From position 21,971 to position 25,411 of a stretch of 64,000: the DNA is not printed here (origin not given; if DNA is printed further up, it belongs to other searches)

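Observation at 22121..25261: SAM / class III cyclase / STAND ATPase / TPR giant protein on an AT-rich insertion: candidate cyclase-effector STAND sensor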

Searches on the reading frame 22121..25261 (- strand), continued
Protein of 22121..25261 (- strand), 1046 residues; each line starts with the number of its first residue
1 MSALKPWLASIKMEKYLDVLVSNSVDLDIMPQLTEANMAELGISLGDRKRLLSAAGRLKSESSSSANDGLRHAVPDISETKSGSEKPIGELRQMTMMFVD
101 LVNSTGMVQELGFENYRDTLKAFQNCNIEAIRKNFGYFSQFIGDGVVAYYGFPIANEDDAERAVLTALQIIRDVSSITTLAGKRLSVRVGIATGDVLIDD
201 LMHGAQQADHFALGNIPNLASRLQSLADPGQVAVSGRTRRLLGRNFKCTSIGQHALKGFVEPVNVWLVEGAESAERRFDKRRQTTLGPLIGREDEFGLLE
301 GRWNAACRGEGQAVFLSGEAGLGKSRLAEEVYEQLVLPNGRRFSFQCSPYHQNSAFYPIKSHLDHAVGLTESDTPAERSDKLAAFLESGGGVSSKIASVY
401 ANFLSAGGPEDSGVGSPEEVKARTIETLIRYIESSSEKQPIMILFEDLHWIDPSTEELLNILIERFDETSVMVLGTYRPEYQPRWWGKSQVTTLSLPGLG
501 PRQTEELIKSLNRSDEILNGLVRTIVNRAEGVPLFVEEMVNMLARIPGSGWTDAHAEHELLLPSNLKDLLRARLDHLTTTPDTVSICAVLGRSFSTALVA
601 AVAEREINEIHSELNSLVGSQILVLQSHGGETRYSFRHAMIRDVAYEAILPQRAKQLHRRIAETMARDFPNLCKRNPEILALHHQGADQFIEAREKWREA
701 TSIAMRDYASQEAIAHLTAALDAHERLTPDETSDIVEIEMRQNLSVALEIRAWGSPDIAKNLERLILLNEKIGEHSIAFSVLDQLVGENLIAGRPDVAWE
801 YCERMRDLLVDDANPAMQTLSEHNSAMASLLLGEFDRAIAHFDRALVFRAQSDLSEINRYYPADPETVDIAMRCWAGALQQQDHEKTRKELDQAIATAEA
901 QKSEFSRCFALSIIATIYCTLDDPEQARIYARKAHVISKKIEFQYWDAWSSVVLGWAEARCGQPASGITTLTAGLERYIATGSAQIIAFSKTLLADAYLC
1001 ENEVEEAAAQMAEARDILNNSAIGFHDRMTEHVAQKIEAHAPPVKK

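Call 12: find_encoding_contigs(protein=P0001, flank=10000, max_places=2)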
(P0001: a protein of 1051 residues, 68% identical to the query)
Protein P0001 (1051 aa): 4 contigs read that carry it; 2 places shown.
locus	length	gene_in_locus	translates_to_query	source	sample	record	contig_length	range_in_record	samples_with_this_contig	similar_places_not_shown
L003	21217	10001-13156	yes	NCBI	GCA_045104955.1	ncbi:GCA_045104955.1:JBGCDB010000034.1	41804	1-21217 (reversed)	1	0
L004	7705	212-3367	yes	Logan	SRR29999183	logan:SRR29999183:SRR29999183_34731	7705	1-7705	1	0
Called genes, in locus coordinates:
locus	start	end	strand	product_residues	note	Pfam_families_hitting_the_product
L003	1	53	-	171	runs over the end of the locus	PF03975:CheD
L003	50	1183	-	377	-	PF00072:Response_reg, PF01339:CheB_methylest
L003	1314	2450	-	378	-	PF02771:Acyl-CoA_dh_N, PF02770:Acyl-CoA_dh_M, PF00441:Acyl-CoA_dh_1, PF08028:Acyl-CoA_dh_2, PF22924:ACOX_C_alpha1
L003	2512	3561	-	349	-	PF07143:AttH, PF17186:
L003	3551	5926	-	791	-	PF02687:FtsX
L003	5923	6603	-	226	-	PF00005:ABC_tran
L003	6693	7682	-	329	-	PF01266:DAO (faint), PF13450:NAD_binding_8, PF01593:Amino_oxidase (weak)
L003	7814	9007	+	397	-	PF02515:CoA_transf_3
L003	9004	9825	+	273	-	PF00285:Citrate_synt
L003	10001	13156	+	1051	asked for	PF00536:SAM_1, PF07647:SAM_2, PF00211:Guanylate_cyc, PF13424:TPR_12 (faint), PF13191:AAA_16, PF13401:AAA_22 (weak), PF13428:TPR_14 (faint)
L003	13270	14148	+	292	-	-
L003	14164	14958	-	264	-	PF00795:CN_hydrolase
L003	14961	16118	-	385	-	PF01321:Creatinase_N, PF00557:Peptidase_M24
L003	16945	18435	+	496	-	PF13400:Tad, PF00092:VWA (faint)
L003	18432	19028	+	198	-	PF07811:TadE (weak)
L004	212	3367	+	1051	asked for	PF00536:SAM_1, PF07647:SAM_2, PF00211:Guanylate_cyc, PF13424:TPR_12 (faint), PF13191:AAA_16, PF13401:AAA_22 (weak), PF13428:TPR_14 (faint)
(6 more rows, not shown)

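Call 13: find_encoding_contigs(protein=P0002, flank=10000, max_places=2)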
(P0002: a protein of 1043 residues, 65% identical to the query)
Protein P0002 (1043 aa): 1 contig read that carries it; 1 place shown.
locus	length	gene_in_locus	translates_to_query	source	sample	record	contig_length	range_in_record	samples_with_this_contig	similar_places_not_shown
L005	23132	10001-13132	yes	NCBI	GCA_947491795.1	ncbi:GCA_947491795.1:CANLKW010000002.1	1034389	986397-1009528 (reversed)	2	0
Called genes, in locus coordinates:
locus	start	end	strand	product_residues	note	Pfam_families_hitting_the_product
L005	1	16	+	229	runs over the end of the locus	PF00392:GntR, PF07729:FCD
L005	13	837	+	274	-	PF00583:Acetyltransf_1, PF13673:Acetyltransf_10 (weak), PF13508:Acetyltransf_7 (weak), PF18014:Acetyltransf_18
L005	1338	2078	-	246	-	PF00227:Proteasome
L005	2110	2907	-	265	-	PF08379:Bact_transglu_N, PF01841:Transglut_core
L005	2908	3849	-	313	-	PF04168:Alpha-E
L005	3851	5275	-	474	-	PF04174:CP_ATPgrasp_1, PF14403:CP_ATPgrasp_2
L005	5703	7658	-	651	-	PF00149:Metallophos, PF02872:5_nucleotid_C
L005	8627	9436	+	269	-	PF04536:TPM_phosphatase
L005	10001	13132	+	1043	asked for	PF00536:SAM_1, PF07647:SAM_2, PF00211:Guanylate_cyc, PF07719:TPR_2 (faint), PF13191:AAA_16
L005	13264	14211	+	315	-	-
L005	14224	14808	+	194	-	-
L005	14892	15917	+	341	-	PF01547:SBP_bac_1, PF13531:SBP_bac_11, PF13416:SBP_bac_8, PF13343:SBP_bac_6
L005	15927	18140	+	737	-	PF00528:BPD_transp_1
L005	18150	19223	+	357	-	PF00005:ABC_tran, PF13304:AAA_21 (weak), PF08402:TOBE_2 (weak)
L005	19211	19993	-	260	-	PF00459:Inositol_P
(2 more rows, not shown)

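Call 14: find_encoding_contigs(protein=P0005, flank=10000, max_places=2)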
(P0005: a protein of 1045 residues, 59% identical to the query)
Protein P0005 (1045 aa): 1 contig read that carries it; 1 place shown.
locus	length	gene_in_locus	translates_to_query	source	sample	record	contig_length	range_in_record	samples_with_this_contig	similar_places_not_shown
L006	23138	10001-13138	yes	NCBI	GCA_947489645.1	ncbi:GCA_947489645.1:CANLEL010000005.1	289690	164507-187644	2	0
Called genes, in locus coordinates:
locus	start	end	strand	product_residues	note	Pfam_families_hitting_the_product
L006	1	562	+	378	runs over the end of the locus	PF02195:ParB_N (faint)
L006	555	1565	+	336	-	-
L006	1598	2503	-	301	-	PF02086:MethyltransfD12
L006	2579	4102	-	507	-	PF03432:Relaxase (faint)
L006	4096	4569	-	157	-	PF21983:NikA-like, PF05713:MobC (weak)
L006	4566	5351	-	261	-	-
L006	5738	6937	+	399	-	PF13356:Arm-DNA-bind_3, PF22022:Phage_int_M, PF00589:Phage_integrase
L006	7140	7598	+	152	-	-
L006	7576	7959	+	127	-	PF01381:HTH_3 (weak)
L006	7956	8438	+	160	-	PF22091:DUF6941 (weak)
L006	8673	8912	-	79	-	-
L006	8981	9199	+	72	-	-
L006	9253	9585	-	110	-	PF07411:DUF1508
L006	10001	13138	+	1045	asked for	PF00536:SAM_1, PF07647:SAM_2 (weak), PF00211:Guanylate_cyc, PF13191:AAA_16, PF13401:AAA_22 (faint)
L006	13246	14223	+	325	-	-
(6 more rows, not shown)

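Call 16: find_encoding_contigs(protein=P0008, flank=10000, max_places=2)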
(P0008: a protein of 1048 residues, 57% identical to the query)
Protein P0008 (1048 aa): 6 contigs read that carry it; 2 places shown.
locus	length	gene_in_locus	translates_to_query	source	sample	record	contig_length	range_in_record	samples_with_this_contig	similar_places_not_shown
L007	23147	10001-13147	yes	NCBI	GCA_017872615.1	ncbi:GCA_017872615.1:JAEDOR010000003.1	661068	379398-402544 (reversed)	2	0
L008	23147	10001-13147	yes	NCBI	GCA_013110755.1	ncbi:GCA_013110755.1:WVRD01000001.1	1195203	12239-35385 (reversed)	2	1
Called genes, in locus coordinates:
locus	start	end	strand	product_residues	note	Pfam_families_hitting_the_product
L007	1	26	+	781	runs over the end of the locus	-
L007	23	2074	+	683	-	PF20442:BrxL_N, PF13337:BrxL_ATPase, PF05362:Lon_C (weak)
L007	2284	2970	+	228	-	-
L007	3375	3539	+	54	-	-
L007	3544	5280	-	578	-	PF13424:TPR_12 (weak)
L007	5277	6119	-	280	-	-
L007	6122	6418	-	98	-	-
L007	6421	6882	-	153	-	PF01196:Ribosomal_L17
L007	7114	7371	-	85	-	PF13683:rve_3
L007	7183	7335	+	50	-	-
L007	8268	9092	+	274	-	PF03372:Exo_endo_phos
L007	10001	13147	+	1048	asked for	PF00536:SAM_1, PF07647:SAM_2, PF00211:Guanylate_cyc, PF13191:AAA_16, PF07719:TPR_2 (faint)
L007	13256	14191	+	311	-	-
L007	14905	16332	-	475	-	PF00149:Metallophos (weak)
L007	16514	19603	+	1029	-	PF00211:Guanylate_cyc, PF13191:AAA_16, PF13401:AAA_22 (faint), PF13424:TPR_12 (faint), PF07719:TPR_2 (faint)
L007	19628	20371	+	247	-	PF05014:Nuc_deoxyrib_tr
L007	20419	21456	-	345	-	-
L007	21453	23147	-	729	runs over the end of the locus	PF00676:E1_dh, PF02779:Transket_pyr, PF17147:PFOR_II (faint), PF02780:Transketolase_C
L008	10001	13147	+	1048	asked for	PF00536:SAM_1, PF07647:SAM_2, PF00211:Guanylate_cyc, PF13191:AAA_16, PF07719:TPR_2 (faint)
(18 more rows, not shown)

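Call 17: find_encoding_contigs(protein=P0010, flank=10000, max_places=2)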
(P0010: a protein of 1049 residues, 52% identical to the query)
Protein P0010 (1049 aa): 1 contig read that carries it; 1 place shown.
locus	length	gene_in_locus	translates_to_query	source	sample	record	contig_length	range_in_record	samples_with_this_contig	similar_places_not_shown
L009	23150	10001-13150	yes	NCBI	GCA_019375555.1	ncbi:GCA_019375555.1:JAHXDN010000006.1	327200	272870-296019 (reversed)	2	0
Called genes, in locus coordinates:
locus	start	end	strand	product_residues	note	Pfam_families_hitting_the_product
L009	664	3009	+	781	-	PF02743:dCache_1, PF22673:MCP-like_PDC_1, PF00989:PAS (weak), PF08447:PAS_3, PF13426:PAS_9, PF13581:HATPase_c_2 (weak), PF02518:HATPase_c, PF14501:HATPase_c_5 (weak), +1 more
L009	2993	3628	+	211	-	PF00072:Response_reg, PF00196:GerE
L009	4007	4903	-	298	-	PF02629:CoA_binding, PF13380:CoA_binding_2 (weak), PF13607:Succ_CoA_lig, PF00549:Ligase_CoA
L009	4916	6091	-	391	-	PF08442:ATP-grasp_2, PF13549:ATP-grasp_5, PF24948:Citrate_synth_N, PF00549:Ligase_CoA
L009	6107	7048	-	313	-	PF03328:HpcH_HpaI, PF15617:C-C_Bond_Lyase (faint), PF22484:DUF6986 (weak)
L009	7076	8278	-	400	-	PF00266:Aminotran_5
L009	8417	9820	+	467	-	PF01381:HTH_3, PF13560:HTH_31, PF06114:Peptidase_M78, PF09856:ScfRs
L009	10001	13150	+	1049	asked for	PF00536:SAM_1, PF07647:SAM_2, PF00211:Guanylate_cyc, PF13191:AAA_16, PF13401:AAA_22 (weak), PF13424:TPR_12 (faint)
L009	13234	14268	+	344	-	-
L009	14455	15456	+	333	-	PF00291:PALP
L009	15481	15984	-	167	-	PF08592:Anthrone_oxy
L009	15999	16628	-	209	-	PF01073:3Beta_HSD (weak), PF01370:Epimerase, PF05368:NmrA, PF13460:NAD_binding_10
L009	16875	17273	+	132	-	PF14534:DUF4440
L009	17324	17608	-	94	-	PF10073:GapR_DNA-bd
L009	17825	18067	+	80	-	-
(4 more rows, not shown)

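Call 38: search_solved_structures(query=A4, max_evalue=1)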
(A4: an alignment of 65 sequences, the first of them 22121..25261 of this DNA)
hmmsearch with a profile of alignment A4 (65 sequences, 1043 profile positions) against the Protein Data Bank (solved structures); distinct sequences matched with E-value up to 1: 216 (the best 60 are shown).
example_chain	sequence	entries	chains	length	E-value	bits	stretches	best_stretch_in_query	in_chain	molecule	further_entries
3r5g_A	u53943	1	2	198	4.3e-41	143.8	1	84-268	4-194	CyaB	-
2w01_A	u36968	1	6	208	3.8e-37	130.7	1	84-269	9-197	ADENYLATE CYCLASE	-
6fht_A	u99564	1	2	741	1.5e-36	128.7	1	77-269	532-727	Bacteriophytochrome,Adenylate cyclase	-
1wc0_A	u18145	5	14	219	4.5e-26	94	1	80-260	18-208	ADENYLATE CYCLASE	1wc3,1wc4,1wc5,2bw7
1wc1_A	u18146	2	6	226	9.1e-26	93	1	82-260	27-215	ADENYLATE CYCLASE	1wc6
5x4t_A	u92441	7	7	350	1e-23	86.2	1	92-270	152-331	Photoactivated adenylyl cyclase | Family 3 adenylate cyclase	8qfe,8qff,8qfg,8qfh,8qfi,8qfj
9f1z_A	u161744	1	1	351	1e-23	86.2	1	92-270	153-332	Family 3 adenylate cyclase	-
5x4u_A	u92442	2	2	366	1.1e-23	86.1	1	92-270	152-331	Photoactivated adenylyl cyclase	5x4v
4yus_A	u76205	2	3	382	1.2e-23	86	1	92-270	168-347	Family 3 adenylate cyclase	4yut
9f1w_A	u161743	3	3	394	1.3e-23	85.9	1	92-270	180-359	Family 3 adenylate cyclase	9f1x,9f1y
8buz_A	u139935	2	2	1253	7.4e-23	83.4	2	87-245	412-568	Adenylate cyclase type 8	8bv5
5oyh_A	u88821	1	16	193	2.6e-22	81.6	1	83-265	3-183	Nucleotide cyclase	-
6sir_A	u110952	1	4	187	3.6e-22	81.1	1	81-263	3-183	Nucleotide cyclase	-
5mbg_A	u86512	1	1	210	4.3e-21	77.5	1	92-270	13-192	Beta subunit of photoactivated adenylyl cyclase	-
1ybt_A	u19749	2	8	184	7.9e-21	76.7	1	78-258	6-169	hydrolase, alpha/beta hydrolase fold family | lipJ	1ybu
9bcl_A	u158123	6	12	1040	2.8e-16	61.6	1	74-264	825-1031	Atrial natriuretic peptide receptor 1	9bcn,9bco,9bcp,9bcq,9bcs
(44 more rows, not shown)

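Call 42: search_protein_families(library=phrogs, proteins=[window:22121-25261:-], max_evalue=0.01)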
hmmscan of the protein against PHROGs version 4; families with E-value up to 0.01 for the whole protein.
window:22121-25261:- (1046 aa): 4 families
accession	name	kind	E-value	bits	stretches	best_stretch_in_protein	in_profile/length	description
phrog_25255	-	unknown function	4.2e-142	476.1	1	4-1020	7-1019/1125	-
phrog_35576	-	unknown function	1.7e-09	37.6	1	89-227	425-570/681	-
phrog_29613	-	unknown function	2.5e-08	34.2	1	37-235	267-449/487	-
phrog_7998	-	unknown function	0.004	17.4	1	275-335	5-64/339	-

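Call 43: search_dna_similar(query=window:22121-25261:-, collection=phages, mode=protein, max_rows=15)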
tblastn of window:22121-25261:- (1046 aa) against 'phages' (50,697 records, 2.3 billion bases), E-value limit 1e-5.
No match.

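Call 46: search_dna_similar(query=window:22121-25261:-, collection=plasmids, mode=protein, max_rows=25)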
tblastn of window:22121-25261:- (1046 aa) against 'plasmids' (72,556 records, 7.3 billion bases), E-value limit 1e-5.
Records with a match: 598; places in all: 1006; records where one place covers at least 80% of the query: 168.
Best place of each record, by identity: <60% 598.
By first word of the organism name: Rhizobium 183; Sinorhizobium 130; Azospirillum 23; Streptomyces 22; Cupriavidus 18; Paraburkholderia 18; Ensifer 17; Bradyrhizobium 13; Burkholderia 12; Sphingobium 12; and 58 more.
By predicted mobility (MOB-suite, as given by PLSDB): non-mobilizable 325; conjugative 170; mobilizable 103.
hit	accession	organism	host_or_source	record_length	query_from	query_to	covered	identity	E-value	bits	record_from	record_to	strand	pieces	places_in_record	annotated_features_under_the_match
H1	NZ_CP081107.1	Ruegeria sp. B32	-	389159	1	999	96%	37.9%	0e+0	702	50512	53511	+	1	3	adenylate/guanylate cyclase domain-containing protein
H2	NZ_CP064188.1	Rhizobium sp. 007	Onobrychis viciifolia,cell culture,root ...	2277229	1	998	95%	33.2%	1e-141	478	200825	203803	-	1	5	none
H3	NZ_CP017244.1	Rhizobium etli 8C-3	Phaseolus vulgaris,cell culture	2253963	1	998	95%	33.1%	2e-138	469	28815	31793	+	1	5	record has no annotation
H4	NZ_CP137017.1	Sinorhizobium fredii GR64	Phaseolus vulgaris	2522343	1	998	95%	33.0%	7e-145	488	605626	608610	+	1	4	record has no annotation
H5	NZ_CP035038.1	Sinorhizobium fredii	single cell,soil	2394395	1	998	95%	32.9%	2e-143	483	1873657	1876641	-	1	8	none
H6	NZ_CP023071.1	Sinorhizobium fredii CCBAU 83666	G.max,nodule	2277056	1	998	95%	32.9%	8e-143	481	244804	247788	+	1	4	record has no annotation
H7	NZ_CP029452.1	Sinorhizobium fredii CCBAU 25509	Glycine soja,cell culture,plant root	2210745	1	998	95%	32.8%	2e-141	478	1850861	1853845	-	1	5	record has no annotation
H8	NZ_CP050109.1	Rhizobium leguminosarum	Trifolium repens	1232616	1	998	95%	32.7%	2e-134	456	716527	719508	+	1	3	record has no annotation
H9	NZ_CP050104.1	Rhizobium leguminosarum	Trifolium repens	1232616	1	998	95%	32.7%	2e-134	456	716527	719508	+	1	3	record has no annotation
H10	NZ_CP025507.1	Rhizobium leguminosarum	Pisum sativum,pea nodule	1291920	1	998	95%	32.7%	3e-134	456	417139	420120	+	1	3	record has no annotation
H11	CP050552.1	Rhizobium leguminosarum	Vicia sativa,cell culture,root nodule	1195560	1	998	94%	33.1%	1e-117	473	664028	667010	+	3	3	none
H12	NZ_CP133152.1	Sinorhizobium chiapasense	Acaciella angustissima,cell culture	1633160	1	998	95%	32.6%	3e-151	506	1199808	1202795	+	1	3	none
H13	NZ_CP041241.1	Sinorhizobium mexicanum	Acaciella angustissima,cell culture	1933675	1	998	95%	32.4%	8e-147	493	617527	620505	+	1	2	none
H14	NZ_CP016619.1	Microvirga ossetica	Vicia alpestris,cell culture,nodules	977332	4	997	95%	32.4%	1e-134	457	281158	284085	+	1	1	AAA family ATPase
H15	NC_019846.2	Sinorhizobium meliloti GR4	-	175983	1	998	95%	32.2%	2e-143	483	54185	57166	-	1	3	adenylate/guanylate cyclase domain-containing protein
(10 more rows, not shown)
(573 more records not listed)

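Call 47: get_annotated_region(hit=H15, flank=5000)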
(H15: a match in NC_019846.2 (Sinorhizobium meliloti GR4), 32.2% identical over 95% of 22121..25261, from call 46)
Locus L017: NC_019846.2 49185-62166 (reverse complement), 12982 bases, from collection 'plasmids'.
description: Sinorhizobium meliloti GR4 plasmid pRmeGR4a, complete sequence
organism: Sinorhizobium meliloti GR4 (NCBI taxid 1235461)
taxonomy: Bacteria; Pseudomonadota; Alphaproteobacteria; Hyphomicrobiales; Rhizobiaceae; Sinorhizobium; Sinorhizobium meliloti; Sinorhizobium meliloti GR4
host: -; source: -; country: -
typing (MOB-suite, as given by PLSDB): conjugative; replicon rep_cluster_546; relaxase MOBP; mating-pair formation MPF_T
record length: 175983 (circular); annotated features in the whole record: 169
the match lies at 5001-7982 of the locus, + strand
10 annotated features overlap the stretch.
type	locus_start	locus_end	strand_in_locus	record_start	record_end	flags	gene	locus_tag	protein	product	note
CDS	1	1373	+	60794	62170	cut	mgtE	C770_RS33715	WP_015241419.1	magnesium transporter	GO:0015693 - magnesium ion transport [Evidence IEA]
CDS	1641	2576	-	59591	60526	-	-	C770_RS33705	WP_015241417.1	YihY/virulence factor BrkB family protein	-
CDS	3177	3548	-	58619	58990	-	-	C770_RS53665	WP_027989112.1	hypothetical protein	-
CDS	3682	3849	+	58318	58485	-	-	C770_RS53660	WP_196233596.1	hypothetical protein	-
CDS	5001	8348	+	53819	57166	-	-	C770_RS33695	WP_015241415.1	adenylate/guanylate cyclase domain-containing protein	GO:0009190 - cyclic nucleotide biosynthetic process [Evidence IEA]; GO:0035556 - intracellular signal transduction ...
CDS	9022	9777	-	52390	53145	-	-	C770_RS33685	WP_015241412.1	SDR family oxidoreductase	-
CDS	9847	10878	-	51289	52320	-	-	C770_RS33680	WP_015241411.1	L-idonate 5-dehydrogenase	-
CDS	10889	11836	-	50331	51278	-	-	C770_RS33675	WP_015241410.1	2-hydroxyacid dehydrogenase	-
CDS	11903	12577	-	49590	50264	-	-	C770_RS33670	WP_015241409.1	4-carboxy-4-hydroxy-2-oxoadipate aldolase/oxaloacetate decarboxylase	-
CDS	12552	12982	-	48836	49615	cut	-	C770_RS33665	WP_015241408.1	amino acid ABC transporter ATP-binding protein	-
